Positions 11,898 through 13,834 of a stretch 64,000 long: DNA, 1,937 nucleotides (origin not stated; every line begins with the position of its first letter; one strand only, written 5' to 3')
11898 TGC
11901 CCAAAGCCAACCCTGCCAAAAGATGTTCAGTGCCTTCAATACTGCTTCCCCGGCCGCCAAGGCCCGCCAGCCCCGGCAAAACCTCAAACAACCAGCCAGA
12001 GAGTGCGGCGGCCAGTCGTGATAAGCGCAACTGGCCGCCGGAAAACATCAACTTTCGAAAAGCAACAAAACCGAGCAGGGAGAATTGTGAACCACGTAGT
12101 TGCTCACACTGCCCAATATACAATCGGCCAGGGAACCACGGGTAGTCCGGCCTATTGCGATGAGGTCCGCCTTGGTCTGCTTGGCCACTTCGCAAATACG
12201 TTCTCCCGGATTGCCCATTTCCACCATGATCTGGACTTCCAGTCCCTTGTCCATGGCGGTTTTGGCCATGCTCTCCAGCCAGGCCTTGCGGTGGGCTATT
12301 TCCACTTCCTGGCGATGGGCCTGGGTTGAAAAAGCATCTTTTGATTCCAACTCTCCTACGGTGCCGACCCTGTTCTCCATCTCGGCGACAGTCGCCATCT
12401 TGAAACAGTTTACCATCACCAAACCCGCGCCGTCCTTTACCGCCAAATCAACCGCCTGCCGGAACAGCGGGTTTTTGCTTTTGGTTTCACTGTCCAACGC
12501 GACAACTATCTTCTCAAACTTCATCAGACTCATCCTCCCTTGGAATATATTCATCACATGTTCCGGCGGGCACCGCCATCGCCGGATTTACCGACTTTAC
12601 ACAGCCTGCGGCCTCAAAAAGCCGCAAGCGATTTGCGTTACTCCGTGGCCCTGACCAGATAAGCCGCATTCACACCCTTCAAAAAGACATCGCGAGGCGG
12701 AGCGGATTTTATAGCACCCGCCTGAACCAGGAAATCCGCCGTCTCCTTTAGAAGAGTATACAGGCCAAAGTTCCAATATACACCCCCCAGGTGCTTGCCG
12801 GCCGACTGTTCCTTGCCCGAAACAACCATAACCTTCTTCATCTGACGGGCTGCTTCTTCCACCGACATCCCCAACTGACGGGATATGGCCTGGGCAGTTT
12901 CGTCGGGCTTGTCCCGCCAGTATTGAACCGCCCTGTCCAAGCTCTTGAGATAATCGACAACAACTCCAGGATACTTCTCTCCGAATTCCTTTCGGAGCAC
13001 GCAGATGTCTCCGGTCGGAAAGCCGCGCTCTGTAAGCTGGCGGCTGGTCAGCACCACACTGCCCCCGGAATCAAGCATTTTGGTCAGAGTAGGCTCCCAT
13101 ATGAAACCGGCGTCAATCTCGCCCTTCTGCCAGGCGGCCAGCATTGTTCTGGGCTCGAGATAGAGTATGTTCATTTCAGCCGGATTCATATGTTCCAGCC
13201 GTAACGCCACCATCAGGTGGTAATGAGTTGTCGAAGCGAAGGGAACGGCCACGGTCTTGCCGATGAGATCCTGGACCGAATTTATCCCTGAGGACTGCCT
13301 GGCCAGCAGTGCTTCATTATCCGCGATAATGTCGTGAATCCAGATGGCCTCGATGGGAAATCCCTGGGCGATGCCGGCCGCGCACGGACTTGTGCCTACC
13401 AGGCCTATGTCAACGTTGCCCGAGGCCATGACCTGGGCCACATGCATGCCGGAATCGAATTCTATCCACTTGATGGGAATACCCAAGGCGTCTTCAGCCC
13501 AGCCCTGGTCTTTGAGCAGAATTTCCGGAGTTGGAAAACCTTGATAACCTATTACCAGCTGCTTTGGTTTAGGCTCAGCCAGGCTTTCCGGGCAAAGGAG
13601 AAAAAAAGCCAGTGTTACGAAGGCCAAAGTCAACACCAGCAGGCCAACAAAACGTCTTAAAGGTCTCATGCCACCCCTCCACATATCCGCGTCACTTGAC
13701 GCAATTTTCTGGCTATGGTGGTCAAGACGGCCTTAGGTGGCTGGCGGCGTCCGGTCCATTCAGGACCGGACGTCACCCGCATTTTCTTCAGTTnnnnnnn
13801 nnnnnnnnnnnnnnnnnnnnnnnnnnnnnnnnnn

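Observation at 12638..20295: Taurine-type aminosulfonate operon with non-canonical composition: Xsc + class-III aminotransferase + GdhA + an unexplained MmsA-type acylating aldehyde dehydrogenase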

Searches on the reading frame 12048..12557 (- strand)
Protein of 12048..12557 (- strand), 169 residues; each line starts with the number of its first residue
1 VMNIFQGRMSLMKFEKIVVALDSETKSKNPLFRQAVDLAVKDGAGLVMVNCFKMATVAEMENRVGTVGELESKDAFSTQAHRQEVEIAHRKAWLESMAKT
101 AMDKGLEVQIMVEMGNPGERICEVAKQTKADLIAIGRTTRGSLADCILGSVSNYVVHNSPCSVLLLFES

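Call 3: search_protein_families(library=ncbifam, proteins=[window:12048-12557:-])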
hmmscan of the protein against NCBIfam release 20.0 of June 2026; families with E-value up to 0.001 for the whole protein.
window:12048-12557:- (169 aa): 2 families
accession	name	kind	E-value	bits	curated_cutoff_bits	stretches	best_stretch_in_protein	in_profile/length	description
NF008380.0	PRK11175.1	equivalog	3.8e-09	35.9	227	1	76-165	212-298/313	universal stress protein UspE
NF011581.0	PRK15005.1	equivalog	9.8e-08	32.3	166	1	88-165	66-142/144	universal stress protein UspF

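Call 4: search_protein_families(library=pfam, proteins=[window:12048-12557:-])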
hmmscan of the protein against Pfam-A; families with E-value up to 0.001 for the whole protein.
window:12048-12557:- (169 aa): 1 family
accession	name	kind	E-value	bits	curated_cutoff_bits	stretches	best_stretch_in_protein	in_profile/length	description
PF00582.32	Usp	-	3.5e-27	96.1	24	1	14-165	2-139/141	Universal stress protein family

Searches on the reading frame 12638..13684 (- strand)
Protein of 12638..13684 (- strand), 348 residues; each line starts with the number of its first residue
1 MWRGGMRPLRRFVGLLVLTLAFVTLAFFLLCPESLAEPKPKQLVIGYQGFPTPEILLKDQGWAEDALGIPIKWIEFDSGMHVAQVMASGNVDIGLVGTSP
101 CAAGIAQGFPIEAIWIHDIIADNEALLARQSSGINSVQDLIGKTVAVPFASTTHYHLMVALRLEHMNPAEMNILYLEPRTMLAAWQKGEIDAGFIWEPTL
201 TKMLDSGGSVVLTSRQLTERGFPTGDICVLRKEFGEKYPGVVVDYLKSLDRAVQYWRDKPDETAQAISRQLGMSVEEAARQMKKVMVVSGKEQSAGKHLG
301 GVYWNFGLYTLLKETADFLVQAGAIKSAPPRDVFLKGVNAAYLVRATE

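Call 3: search_protein_families(library=ncbifam, proteins=[window:12638-13684:-])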
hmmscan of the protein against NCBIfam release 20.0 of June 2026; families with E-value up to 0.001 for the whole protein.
window:12638-13684:- (348 aa): 7 families
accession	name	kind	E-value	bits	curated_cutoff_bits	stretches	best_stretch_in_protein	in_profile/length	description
TIGR01729.1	taurine_ABC_bnd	equivalog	1.2e-66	225.2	304.25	1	44-328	2-286/300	taurine ABC transporter substrate-binding protein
TIGR01728.1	SsuA_fam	subfamily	3.4e-47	161.1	163.5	1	43-329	1-278/290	aliphatic sulfonate ABC transporter substrate-binding protein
NF008553.0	PRK11480.1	equivalog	5.7e-47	160.4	490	1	44-265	26-244/320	taurine ABC transporter substrate-binding protein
NF008588.0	PRK11553.1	subfamily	3.9e-25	88.5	299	1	33-279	19-263/319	aliphatic sulfonate ABC transporter substrate-binding protein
NF040735.1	SBP_SaoX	equivalog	9.1e-09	34.8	300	1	80-284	40-246/330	ABC transporter substrate-binding subunit SaoX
TIGR03427.1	ABC_peri_uca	equivalog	3.2e-06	26.6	333.9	1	103-209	70-173/328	putative urea ABC transporter substrate-binding protein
TIGR02122.1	TRAP_TAXI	subfamily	1.8e-05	23.8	84.35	1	119-195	118-196/320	TAXI family TRAP transporter solute-binding subunit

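Call 4: search_protein_families(library=pfam, proteins=[window:12638-13684:-])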
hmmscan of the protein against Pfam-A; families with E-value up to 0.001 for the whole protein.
window:12638-13684:- (348 aa): 5 families
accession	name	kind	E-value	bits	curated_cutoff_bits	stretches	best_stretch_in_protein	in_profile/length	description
PF09084.16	NMT1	-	1.6e-14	54.7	20.5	1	58-262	11-215/216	NMT1/THI5 like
PF13379.11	NMT1_2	-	5.3e-13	49.8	24.7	1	38-266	3-247/252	NMT1-like family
PF04069.17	OpuAC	-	1.2e-08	35.4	21.2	1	41-281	1-253/257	Substrate binding domain of ABC-type glycine betaine transport system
PF12974.12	Phosphonate-bd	-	5.3e-07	29.7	27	1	64-207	24-174/242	ABC transporter, phosphonate, periplasmic substrate-binding protein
PF02621.19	VitK2_biosynth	-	0.00063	19.7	26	0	137-293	85-239/252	Menaquinone biosynthesis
